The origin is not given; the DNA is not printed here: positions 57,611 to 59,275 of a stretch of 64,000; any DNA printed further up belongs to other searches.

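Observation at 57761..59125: Radical-SAM-like enzyme with a C-x8-C-x2-C motif and an uncharacterised N-terminal extension of about 180 residues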

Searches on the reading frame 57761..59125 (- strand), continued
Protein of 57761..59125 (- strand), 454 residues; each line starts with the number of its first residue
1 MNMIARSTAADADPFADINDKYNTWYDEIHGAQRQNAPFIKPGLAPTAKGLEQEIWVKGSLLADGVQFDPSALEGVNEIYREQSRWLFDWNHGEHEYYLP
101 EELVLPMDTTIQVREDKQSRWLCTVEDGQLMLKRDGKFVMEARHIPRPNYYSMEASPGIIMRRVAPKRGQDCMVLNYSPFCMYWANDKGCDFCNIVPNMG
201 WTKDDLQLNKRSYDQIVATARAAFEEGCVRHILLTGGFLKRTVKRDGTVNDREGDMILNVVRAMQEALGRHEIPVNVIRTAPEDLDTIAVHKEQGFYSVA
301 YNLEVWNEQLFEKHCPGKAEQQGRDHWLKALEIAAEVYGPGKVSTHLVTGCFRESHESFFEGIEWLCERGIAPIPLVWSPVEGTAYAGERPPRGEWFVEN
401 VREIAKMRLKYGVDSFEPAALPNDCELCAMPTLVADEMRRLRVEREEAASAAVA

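Call 27: search_protein_families(library=ncbifam, proteins=[L012:11376-11717:+, L010:11822-12895:+, L012:11742-12665:+, L012:12765-13703:+, L012:13728-14930:+, L012:15094-16077:+, L011:1014-2786:+, L018:3951-5351:+, L015:758-1828:+, L012:8974-9729:+], max_evalue=0.00001)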
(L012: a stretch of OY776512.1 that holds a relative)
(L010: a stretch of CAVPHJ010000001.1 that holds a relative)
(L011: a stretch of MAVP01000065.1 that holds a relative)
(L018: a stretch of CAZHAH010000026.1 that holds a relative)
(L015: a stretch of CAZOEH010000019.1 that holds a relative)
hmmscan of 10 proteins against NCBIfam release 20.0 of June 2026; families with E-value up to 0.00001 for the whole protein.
L012:11376-11717:+ (113 aa): 1 family
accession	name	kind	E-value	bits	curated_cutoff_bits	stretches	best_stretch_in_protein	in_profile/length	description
NF049940.1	MandnitrLy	equivalog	7.8e-09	35.4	140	1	31-104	29-103/130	(R)-mandelonitrile lyase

L010:11822-12895:+ (357 aa): 12 families
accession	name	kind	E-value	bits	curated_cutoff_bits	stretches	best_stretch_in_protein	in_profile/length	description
NF009897.0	PRK13357.1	equivalog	4.7e-136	453.2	307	1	10-356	10-357/358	branched-chain amino acid aminotransferase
TIGR01123.1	ilvE_II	equivalog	6.4e-113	376.9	250.05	1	44-352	1-309/313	branched-chain-amino-acid transaminase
NF005146.0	PRK06606.1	equivalog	9.8e-43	146.2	279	1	39-356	5-306/307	branched-chain amino acid transaminase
TIGR01122.1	ilvE_I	equivalog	1.2e-37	129.7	245.55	1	60-356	17-298/298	branched-chain-amino-acid transaminase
NF005726.0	PRK07544.1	equivalog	4.7e-24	85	396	1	40-314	10-267/295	branched-chain amino acid aminotransferase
NF006185.0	PRK08320.1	subfamily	5.7e-21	74.9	363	1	65-341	27-282/292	branched-chain amino acid aminotransferase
NF009896.0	PRK13356.1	equivalog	1.9e-14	53.5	262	1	63-313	30-261/287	branched-chain amino acid aminotransferase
NF005209.0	PRK06680.1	subfamily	5.1e-13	48.5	320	1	208-338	159-277/286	D-amino-acid transaminase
NF009126.0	PRK12479.1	equivalog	2.8e-10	39.8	518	1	65-339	28-281/299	branched-chain-amino-acid transaminase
TIGR01121.1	D_amino_aminoT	equivalog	3.4e-10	39.6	277.45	1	228-338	171-271/276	D-amino-acid transaminase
NF005886.0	PRK07849.1-1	equivalog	5.2e-07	29.2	253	1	195-288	158-248/291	aminodeoxychorismate lyase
NF005888.0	PRK07849.1-3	equivalog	2.2e-06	26.8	273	1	189-289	153-251/298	aminodeoxychorismate lyase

L012:11742-12665:+ (307 aa): 2 families
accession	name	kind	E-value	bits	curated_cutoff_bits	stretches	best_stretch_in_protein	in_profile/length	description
NF001452.0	PRK00311.1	subfamily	7.3e-113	376.3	272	1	26-290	2-266/267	3-methyl-2-oxobutanoate hydroxymethyltransferase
TIGR00222.1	panB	equivalog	7.4e-99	330.6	207.55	1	29-290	3-263/264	3-methyl-2-oxobutanoate hydroxymethyltransferase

L012:12765-13703:+ (312 aa): 22 families
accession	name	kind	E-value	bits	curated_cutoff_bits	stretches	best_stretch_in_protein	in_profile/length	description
NF004283.0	PRK05692.1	subfamily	1e-89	300.7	246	1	3-293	3-294/300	hydroxymethylglutaryl-CoA lyase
TIGR02146.1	LysS_fung_arch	equivalog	6e-23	81.6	413.55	1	15-238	7-221/344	homocitrate synthase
NF006049.0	PRK08195.1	subfamily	3.7e-18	65.7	229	1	156-282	148-269/344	4-hyroxy-2-oxovalerate/4-hydroxy-2-oxopentanoic acid aldolase,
NF002085.0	PRK00915.1-2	subfamily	1.5e-17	63.5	517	1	2-288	9-280/504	2-isopropylmalate synthase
TIGR03217.1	4OH_2_O_val_ald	equivalog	4.9e-17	62.1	286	1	163-279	150-261/334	4-hydroxy-2-oxovalerate aldolase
TIGR02660.1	nifV_homocitr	equivalog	2.7e-16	59.8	462.9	1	8-289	3-269/365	homocitrate synthase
TIGR02090.1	LEU1_arch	subfamily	1.2e-15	57.5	484.75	1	7-282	1-261/363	isopropylmalate/citramalate/homocitrate synthases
NF002086.0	PRK00915.1-3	equivalog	8.3e-15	54.2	532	1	4-284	4-280/516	2-isopropylmalate synthase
TIGR00973.1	leuA_bact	equivalog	1.5e-13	50.1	598.7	1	9-285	4-276/494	2-isopropylmalate synthase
NF006761.0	PRK09282.1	domain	3.6e-12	45.6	402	1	116-282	115-273/591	pyruvate carboxylase subunit B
NF002087.0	PRK00915.1-4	equivalog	7.5e-12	44.5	729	1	155-284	150-280/516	2-isopropylmalate synthase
TIGR01108.1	oadA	equivalog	1.1e-11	43.9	756.5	1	130-282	127-268/582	sodium-extruding oxaloacetate decarboxylase subunit alpha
NF041069.1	IPMS_Sufob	equivalog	1.8e-11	43.9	600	1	8-288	2-269/371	isopropylmalate synthase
NF010644.0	PRK14041.1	equivalog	2.3e-11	43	734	1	99-284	99-274/467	pyruvate carboxylase subunit B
NF002084.0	PRK00915.1-1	equivalog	1.7e-10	40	748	1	94-282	93-276/523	2-isopropylmalate synthase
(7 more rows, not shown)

L012:13728-14930:+ (400 aa): 7 families
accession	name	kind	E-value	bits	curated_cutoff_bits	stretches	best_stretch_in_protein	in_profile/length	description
NF003809.0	PRK05398.1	subfamily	1.5e-75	254.3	442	2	8-203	3-204/416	formyl-CoA transferase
TIGR03253.1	oxalate_frc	equivalog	2.1e-73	247.5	504.2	2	9-204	3-204/416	formyl-CoA transferase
NF052585.1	SucGlutTfsCaiB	equivalog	2.7e-68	230.4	750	1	5-380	3-389/394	succinate--glutarate CoA-transferase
NF008511.0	PRK11430.1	equivalog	4.3e-60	203.8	522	1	1-336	1-340/381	CoA:oxalate CoA-transferase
NF041294.1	Scnl_mescCoAtase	equivalog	3.3e-58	197.7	700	1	12-374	6-378/381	succinyl-CoA:mesaconate CoA-transferase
NF002914.1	PRK03525.1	equivalog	1.4e-30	106.6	413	1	9-396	9-398/400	L-carnitine CoA-transferase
TIGR04253.1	mesacon_CoA_iso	equivalog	3.5e-21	75.6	725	1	10-396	3-401/403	2-methylfumaryl-CoA isomerase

L012:15094-16077:+ (327 aa): 2 families
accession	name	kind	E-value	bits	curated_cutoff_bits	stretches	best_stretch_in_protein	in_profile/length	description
NF037995.1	TRAP_S1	subfamily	1.5e-48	165.4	50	1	42-299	12-268/271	TRAP transporter substrate-binding protein DctP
TIGR00787.1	dctP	subfamily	1.9e-48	165.2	175.05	1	42-288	11-257/257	DctP family TRAP transporter solute-binding subunit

L011:1014-2786:+ (590 aa): 4 families
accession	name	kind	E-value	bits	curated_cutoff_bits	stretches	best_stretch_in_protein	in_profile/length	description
TIGR00641.1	acid_CoA_mut_N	subfamily_domain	9.2e-158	525.8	303.8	1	57-577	1-522/528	methylmalonyl-CoA mutase N-terminal domain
NF006944.0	PRK09426.1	equivalog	5.6e-123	411.3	876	1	38-584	16-558/721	methylmalonyl-CoA mutase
NF045497.1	IsobCoAmut_IcmF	equivalog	4.6e-62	210.1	1500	2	214-560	708-1056/1076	fused isobutyryl-CoA mutase/GTPase IcmF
TIGR00642.1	mmCoA_mut_beta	equivalog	4.1e-51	173.9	617.25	1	24-500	12-457/620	methylmalonyl-CoA mutase small subunit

L018:3951-5351:+ (466 aa): 68 families (the best 25 are shown)
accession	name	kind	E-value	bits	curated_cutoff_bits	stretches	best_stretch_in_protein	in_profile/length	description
NF000818.0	PRK00062.1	subfamily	2.7e-75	253.7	398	1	23-462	5-427/429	glutamate-1-semialdehyde 2,1-aminomutase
TIGR00713.1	hemL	equivalog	1.4e-70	238.1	527.3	1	26-378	4-350/423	glutamate-1-semialdehyde 2,1-aminomutase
NF009055.0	PRK12389.1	equivalog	3.3e-57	194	637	1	21-371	3-348/431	glutamate-1-semialdehyde 2,1-aminomutase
NF041362.1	GntE_guanitoxin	equivalog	2.6e-56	191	525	1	19-376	3-360/426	guanitoxin biosynthesis PLP-dependent transaminase GntE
NF004856.0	PRK06209.1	equivalog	2.1e-46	158.3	486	1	17-374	4-349/450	glutamate-1-semialdehyde 2,1-aminomutase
NF001864.0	PRK00615.1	equivalog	1.2e-41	142.7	706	1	31-449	14-416/433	glutamate-1-semialdehyde aminotransferase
NF005453.0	PRK07046.1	subfamily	1.7e-38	132.4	425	1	6-398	12-394/453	transaminase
TIGR00508.1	bioA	equivalog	5.2e-32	110.9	405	1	50-367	14-345/419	adenosylmethionine--8-amino-7-oxononanoate transaminase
NF002797.0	PRK02936.1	equivalog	1.5e-31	109.5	496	1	45-342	7-286/385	acetylornithine transaminase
TIGR00707.1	argD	subfamily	3e-31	108.6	410.05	1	43-338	3-289/381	acetylornithine/succinylornithine family transaminase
NF004426.0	PRK05769.1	equivalog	1.6e-29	103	552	2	217-359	220-360/441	acetyl ornithine aminotransferase family protein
NF002874.0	PRK03244.1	equivalog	1.6e-29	102.9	457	1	51-364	27-322/399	acetylornithine transaminase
NF045491.1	LysJ_Sulfobales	equivalog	1e-28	100.3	700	1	44-364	5-306/386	[LysW]-aminoadipate semialdehyde/glutamate semialdehyde transaminase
NF005993.0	PRK08117.1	subfamily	3.8e-28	98.3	574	1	51-346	27-335/433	aspartate aminotransferase family protein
NF004624.0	PRK05964.1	equivalog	1.8e-27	96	494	1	50-369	27-353/427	adenosylmethionine--8-amino-7-oxononanoate transaminase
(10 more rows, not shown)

L015:758-1828:+ (356 aa): 7 families
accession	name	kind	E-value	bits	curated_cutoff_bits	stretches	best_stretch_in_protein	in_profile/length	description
TIGR00674.1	dapA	equivalog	1.7e-69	233.9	206.15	1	17-312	2-279/286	4-hydroxy-tetrahydrodipicolinate synthase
TIGR02313.1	HpaI-NOT-DapA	exception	1.6e-53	181.4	396.7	1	15-312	2-282/294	2,4-dihydroxyhept-2-ene-1,7-dioic acid aldolase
NF003164.0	PRK04147.1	equivalog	3.8e-32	111.8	281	1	15-311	5-282/294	N-acetylneuraminate lyase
TIGR00683.1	nanA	equivalog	1.6e-30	106.5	382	1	15-309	2-278/293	N-acetylneuraminate lyase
NF002958.0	PRK03620.1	subfamily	1.3e-22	80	278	1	21-314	18-294/307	5-dehydro-4-deoxyglucarate dehydratase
TIGR03249.1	KdgD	equivalog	1.1e-21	77.2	373.95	1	19-312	14-291/299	5-dehydro-4-deoxyglucarate dehydratase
NF040954.1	Arch_KDGaldase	equivalog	8.6e-21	74.5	390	1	20-261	6-236/288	bifunctional 2-dehydro-3-deoxy-phosphogluconate/2-dehydro-3-deoxy-6-phosphogalactonate aldolase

L012:8974-9729:+ (251 aa): 23 families
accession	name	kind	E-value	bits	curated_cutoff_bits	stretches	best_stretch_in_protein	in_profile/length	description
NF003011.0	PRK03837.1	subfamily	1.6e-29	103.2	260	1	6-230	10-232/241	transcriptional regulator NanR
NF007001.0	PRK09464.1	equivalog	2e-23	83.3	330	1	5-223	6-224/254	pyruvate dehydrogenase complex transcriptional repressor PdhR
NF007741.0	PRK10421.1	equivalog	2.7e-21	76.1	311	1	8-224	6-226/262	transcriptional regulator LldR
TIGR03338.1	phnR_burk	equivalog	6.2e-17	61.9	271.5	1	15-226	17-208/212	phosphonate utilization associated transcriptional regulator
NF007442.0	PRK09990.1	equivalog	1.3e-15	57.5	301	1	7-173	8-173/256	transcriptional regulator GlcC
NF007588.0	PRK10225.1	equivalog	7.3e-15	55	442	1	7-170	7-165/257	Uxu operon transcriptional regulator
TIGR02404.1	trehalos_R_Bsub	equivalog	6.8e-14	52.1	211.95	1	12-127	3-110/233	trehalose operon repressor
TIGR02325.1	C_P_lyase_phnF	equivalog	1.6e-11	44.2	156.8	1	13-81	12-78/238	phosphonate metabolism transcriptional regulator PhnF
NF052282.1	PLP_TF_PdxR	equivalog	3.6e-11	42.8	320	1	11-86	3-76/448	MocR-like pyridoxine biosynthesis transcription factor PdxR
TIGR02018.2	his_ut_repres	equivalog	4e-11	42.7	220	1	12-80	2-68/226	histidine utilization transcriptional repressor HutC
NF052290.2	MocR_like_YczR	exception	7.4e-11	41.4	487.4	1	8-109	18-112/458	MocR-like transcription factor YczR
NF052441.1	TransRegRv0792c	equivalog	3.9e-10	39.4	400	1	10-77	17-82/260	Rv0792c family HTH-type transcriptional regulator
NF008571.0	PRK11523.1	equivalog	7e-10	38.8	396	1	11-179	10-169/258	transcriptional regulator ExuR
NF041241.1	YhfZ_full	equivalog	1.1e-09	38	260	1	27-84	21-78/304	GntR family transcriptional regulator YhfZ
NF007292.0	PRK09764.1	equivalog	1.1e-09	37.8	281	1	13-81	9-75/240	GntR family transcriptional regulator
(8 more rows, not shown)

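Call 28: fold_search(model_id=the predicted structure, library=pdb)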
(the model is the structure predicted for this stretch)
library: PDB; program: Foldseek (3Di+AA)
matches with E <= 10: 1324; with E <= 0.001: 31
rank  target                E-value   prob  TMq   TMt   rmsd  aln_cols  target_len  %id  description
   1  9ccb                  1.2e-06  1.00  0.36  0.38  10.6       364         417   14  X-ray crystal structure of methyl-coenzyme M reductase glutamine methylase (MgmA) from Methanothermobacter marburgensis  (released 2025-01-01)
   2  7mjz                  1.5e-06  1.00  0.34  0.35   6.0       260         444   13  The structure of MiaB with pentasulfide bridge (released 2021-09-15)
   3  3t7v                  2.1e-06  1.00  0.36  0.46   8.8       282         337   15  Crystal structure of methylornithine synthase (PylB) (released 2011-11-30)
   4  8tsk_B                2.3e-06  1.00  0.37  0.56   5.9       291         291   18  Structure of human LIAS in the presence of 5'-deoxyadenosine and octanoyl-modified peptide (released 2025-06-11)
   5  9c19_B                2.3e-06  1.00  0.37  0.53   6.3       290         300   17  Structure of human LIAS (released 2025-07-09)
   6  7mjy_A                3.1e-06  1.00  0.35  0.35   5.8       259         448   13  MiaB in the complex with s-adenosyl-L-homocysteine and RNA (released 2021-09-15)
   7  8trw_A                4.1e-06  1.00  0.38  0.55   5.9       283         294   17  Structure of human LIAS (released 2025-06-11)
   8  7mjw_A                5.5e-06  1.00  0.33  0.34   6.0       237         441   14  Methylated MiaB in the complex with 5'-deoxyadenosine, methionine and RNA (released 2021-09-15)
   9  8tsk_A                5.8e-06  1.00  0.38  0.57   5.6       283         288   18  Structure of human LIAS in the presence of 5'-deoxyadenosine and octanoyl-modified peptide (released 2025-06-11)
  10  8v0j_B                7.3e-06  1.00  0.38  0.54   5.9       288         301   17  Structure of the complex between Human LIAS and H-protein in the presence of s-adenosyl-l-methionine (released 2025-08-20)
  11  9c19_A                8.2e-06  1.00  0.36  0.50   7.4       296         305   17  Structure of human LIAS (released 2025-07-09)
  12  8ugo_B                1.1e-05  1.00  0.36  0.51   6.7       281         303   18  Structure of the complex between Human LIAS and H-protein in the presence of 5'-deoxyadenosine (released 2025-07-09)
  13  8ugo_A                1.3e-05  1.00  0.34  0.50   5.4       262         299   19  Structure of the complex between Human LIAS and H-protein in the presence of 5'-deoxyadenosine (released 2025-07-09)
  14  9c19_C                1.5e-05  1.00  0.37  0.54   4.8       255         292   18  Structure of human LIAS (released 2025-07-09)
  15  4u0p                  3.2e-05  1.00  0.35  0.53   5.4       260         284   15  The Crystal Structure of Lipoyl Synthase in Complex with S-Adenosyl Homocysteine (released 2014-08-20)
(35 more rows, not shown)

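Call 34: search_protein_families(library=pfam, proteins=[L034:16007-17059:+, L067:11188-11685:+, L034:13200-14684:+, L034:14686-15972:+, L020:11799-13199:+, L034:8395-9171:+, L067:12808-14751:+, L034:12306-13181:+, L038:4572-5834:-, L053:9865-11019:+], max_evalue=0.00001)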
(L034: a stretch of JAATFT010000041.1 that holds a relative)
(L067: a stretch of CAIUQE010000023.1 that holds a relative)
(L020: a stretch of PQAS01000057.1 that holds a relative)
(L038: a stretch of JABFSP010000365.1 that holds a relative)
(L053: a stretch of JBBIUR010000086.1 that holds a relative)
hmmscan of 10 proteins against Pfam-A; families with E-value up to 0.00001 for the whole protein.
L034:16007-17059:+ (350 aa): 4 families
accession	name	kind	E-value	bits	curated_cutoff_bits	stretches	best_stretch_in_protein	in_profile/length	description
PF09084.16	NMT1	-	3.5e-22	79.8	20.5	1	62-269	9-215/216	NMT1/THI5 like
PF12974.12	Phosphonate-bd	-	5.9e-15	55.7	27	1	68-261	22-218/242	ABC transporter, phosphonate, periplasmic substrate-binding protein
PF13379.11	NMT1_2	-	2.9e-09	37.6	24.7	1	62-264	23-239/252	NMT1-like family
PF16868.10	NMT1_3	-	6.8e-06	26.3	27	0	133-204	94-167/289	NMT1-like family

L067:11188-11685:+ (165 aa): 0 families

L034:13200-14684:+ (494 aa): 1 family
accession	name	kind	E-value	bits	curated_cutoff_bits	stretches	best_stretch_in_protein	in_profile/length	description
PF00148.24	Oxidored_nitro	-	1.2e-65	222.4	28.6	1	86-456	16-395/399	Nitrogenase component 1 type Oxidoreductase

L034:14686-15972:+ (428 aa): 1 family
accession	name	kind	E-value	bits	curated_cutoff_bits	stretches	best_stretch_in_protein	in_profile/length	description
PF00148.24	Oxidored_nitro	-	1.8e-60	205.3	28.6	1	12-425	1-398/399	Nitrogenase component 1 type Oxidoreductase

L020:11799-13199:+ (466 aa): 2 families
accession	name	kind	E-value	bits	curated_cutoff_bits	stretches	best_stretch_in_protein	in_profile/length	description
PF02310.24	B12-binding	-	4.7e-26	91.4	32.1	1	52-161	12-120/121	B12 binding domain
PF04055.27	Radical_SAM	-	3.4e-25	89.6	29.5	1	229-389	3-166/166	Radical SAM superfamily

L034:8395-9171:+ (258 aa): 1 family
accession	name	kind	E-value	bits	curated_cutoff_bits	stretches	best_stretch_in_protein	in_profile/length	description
PF00528.27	BPD_transp_1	-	4.3e-24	85.7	26.4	1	82-245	1-176/184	Binding-protein-dependent transport system inner membrane component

L067:12808-14751:+ (647 aa): 2 families
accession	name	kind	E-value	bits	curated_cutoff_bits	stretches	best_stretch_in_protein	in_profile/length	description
PF07690.21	MFS_1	-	4.6e-33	115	33.4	2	12-317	2-313/347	Major Facilitator Superfamily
PF00528.27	BPD_transp_1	-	8.4e-26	91.3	26.4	1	468-637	1-182/184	Binding-protein-dependent transport system inner membrane component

L034:12306-13181:+ (291 aa): 4 families
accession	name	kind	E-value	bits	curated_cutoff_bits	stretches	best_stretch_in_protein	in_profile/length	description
PF00142.24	Fer4_NifH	-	3.9e-94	315.6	25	1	8-271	2-266/271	4Fe-4S iron sulfur cluster binding proteins, NifH/frxC family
PF01656.29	CbiA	-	3.5e-11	43.6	25.4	1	10-229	3-125/125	CobQ/CobB/MinD/ParA nucleotide binding domain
PF13614.12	AAA_31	-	7.6e-10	39.4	27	1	7-65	2-63/177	AAA domain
PF10609.15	ParA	-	1.3e-08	35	27.1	1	9-40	6-38/246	NUBPL iron-transfer P-loop NTPase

L038:4572-5834:- (420 aa): 3 families
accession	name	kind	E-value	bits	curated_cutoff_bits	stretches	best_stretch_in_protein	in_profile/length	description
PF02464.23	CinA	-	8.3e-56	188.4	23.5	1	265-416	3-154/155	Competence-damaged protein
PF00994.29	MoCF_biosynth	-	2.4e-32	112.1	26.6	1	5-168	2-142/144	Probable molybdopterin binding domain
PF18146.6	CinA_KH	-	6.1e-17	61.9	27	1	182-259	1-72/73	Damage-inducible protein CinA KH domain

L053:9865-11019:+ (384 aa): 4 families
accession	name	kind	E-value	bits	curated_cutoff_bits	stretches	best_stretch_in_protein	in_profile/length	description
PF00441.29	Acyl-CoA_dh_1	-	8.3e-48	162.8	22.4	1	230-378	1-149/150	Acyl-CoA dehydrogenase, C-terminal domain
PF02771.21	Acyl-CoA_dh_N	-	4.1e-30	104.9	22.9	1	6-119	1-113/113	Acyl-CoA dehydrogenase, N-terminal domain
PF02770.24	Acyl-CoA_dh_M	-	1.1e-22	80.5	33.3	1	123-218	1-97/97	Acyl-CoA dehydrogenase, middle domain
PF08028.16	Acyl-CoA_dh_2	-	3.1e-19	70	22.7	1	245-356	1-122/134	Acyl-CoA dehydrogenase, C-terminal domain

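Call 39: find_encoding_contigs(protein=P0013, flank=10000, max_places=2)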
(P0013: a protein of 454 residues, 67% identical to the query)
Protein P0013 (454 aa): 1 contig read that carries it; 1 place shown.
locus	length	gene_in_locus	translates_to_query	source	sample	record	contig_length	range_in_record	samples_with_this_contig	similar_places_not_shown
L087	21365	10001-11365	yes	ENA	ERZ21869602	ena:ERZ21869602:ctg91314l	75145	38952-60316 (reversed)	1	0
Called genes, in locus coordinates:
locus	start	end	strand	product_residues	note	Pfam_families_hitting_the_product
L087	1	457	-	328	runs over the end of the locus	PF13379:NMT1_2, PF09084:NMT1, PF12974:Phosphonate-bd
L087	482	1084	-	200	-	PF00392:GntR, PF01978:TrmB (weak), PF07729:FCD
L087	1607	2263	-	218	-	PF00702:Hydrolase, PF13419:HAD_2, PF13242:Hydrolase_like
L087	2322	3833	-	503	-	PF00370:FGGY_N, PF02782:FGGY_C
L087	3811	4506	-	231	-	PF00596:Aldolase_II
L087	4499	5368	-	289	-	PF01261:AP_endonuc_2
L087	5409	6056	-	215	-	PF00215:OMPdecase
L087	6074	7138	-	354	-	PF13483:Lactamase_B_3, PF12706:Lactamase_B_2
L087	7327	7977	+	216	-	PF00392:GntR, PF07729:FCD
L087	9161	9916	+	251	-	PF00392:GntR, PF14502:HTH_41 (weak), PF07729:FCD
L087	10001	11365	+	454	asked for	PF04055:Radical_SAM (weak)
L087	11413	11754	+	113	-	PF12973:Cupin_7 (weak), PF02311:AraC_binding (weak), PF07883:Cupin_2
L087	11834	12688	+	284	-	PF02548:Pantoate_transf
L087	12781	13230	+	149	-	PF00682:HMGL-like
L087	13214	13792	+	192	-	PF00682:HMGL-like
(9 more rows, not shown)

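Call 40: find_encoding_contigs(protein=P0017, flank=10000, max_places=2)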
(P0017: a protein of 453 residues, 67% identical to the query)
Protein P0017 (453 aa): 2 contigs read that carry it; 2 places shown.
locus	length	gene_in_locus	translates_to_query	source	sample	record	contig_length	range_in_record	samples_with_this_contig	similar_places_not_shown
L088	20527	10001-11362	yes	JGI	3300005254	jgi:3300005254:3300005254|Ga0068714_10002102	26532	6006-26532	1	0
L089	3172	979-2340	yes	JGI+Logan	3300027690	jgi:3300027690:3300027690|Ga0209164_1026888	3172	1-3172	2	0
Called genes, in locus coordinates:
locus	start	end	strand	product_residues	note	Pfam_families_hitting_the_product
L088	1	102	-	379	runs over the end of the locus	PF02771:Acyl-CoA_dh_N, PF02770:Acyl-CoA_dh_M, PF00441:Acyl-CoA_dh_1, PF08028:Acyl-CoA_dh_2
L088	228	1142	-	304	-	PF02775:TPP_enzyme_C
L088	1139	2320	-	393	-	PF01855:POR_N, PF17147:PFOR_II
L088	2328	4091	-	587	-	PF14691:Fer4_20, PF00070:Pyr_redox (faint), PF07992:Pyr_redox_2, PF13450:NAD_binding_8 (weak), PF12838:Fer4_7 (weak), PF13187:Fer4_9 (weak), PF14697:Fer4_21 (weak), PF00037:Fer4 (weak), +1 more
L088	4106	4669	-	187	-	PF01558:POR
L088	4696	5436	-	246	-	PF00440:TetR_N, PF08359:TetR_C_4 (weak), PF17932:TetR_C_24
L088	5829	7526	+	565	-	PF01642:MM_CoA_mutase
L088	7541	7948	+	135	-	PF02310:B12-binding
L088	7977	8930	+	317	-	PF03308:MeaB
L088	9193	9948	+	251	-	PF00392:GntR, PF14502:HTH_41 (weak), PF07729:FCD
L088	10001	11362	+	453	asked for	PF04055:Radical_SAM (weak)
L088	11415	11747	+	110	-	PF12973:Cupin_7 (weak), PF01050:MannoseP_isomer (weak), PF05899:Cupin_3 (weak), PF07883:Cupin_2, PF21621:MPI_cupin_dom (weak), PF02311:AraC_binding, PF06249:EutQ (faint)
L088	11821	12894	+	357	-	PF01063:Aminotran_4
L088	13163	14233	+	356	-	PF13433:Peripla_BP_5, PF13458:Peripla_BP_6, PF01094:ANF_receptor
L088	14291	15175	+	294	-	PF02653:BPD_transp_2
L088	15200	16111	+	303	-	PF02653:BPD_transp_2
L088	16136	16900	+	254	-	PF00005:ABC_tran, PF13304:AAA_21 (faint), PF12399:BCA_ABC_TP_C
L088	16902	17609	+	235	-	PF00005:ABC_tran, PF13304:AAA_21 (faint)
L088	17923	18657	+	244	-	PF00392:GntR, PF07702:UTRA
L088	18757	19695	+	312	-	PF00682:HMGL-like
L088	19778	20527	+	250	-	?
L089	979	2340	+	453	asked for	PF04055:Radical_SAM (weak)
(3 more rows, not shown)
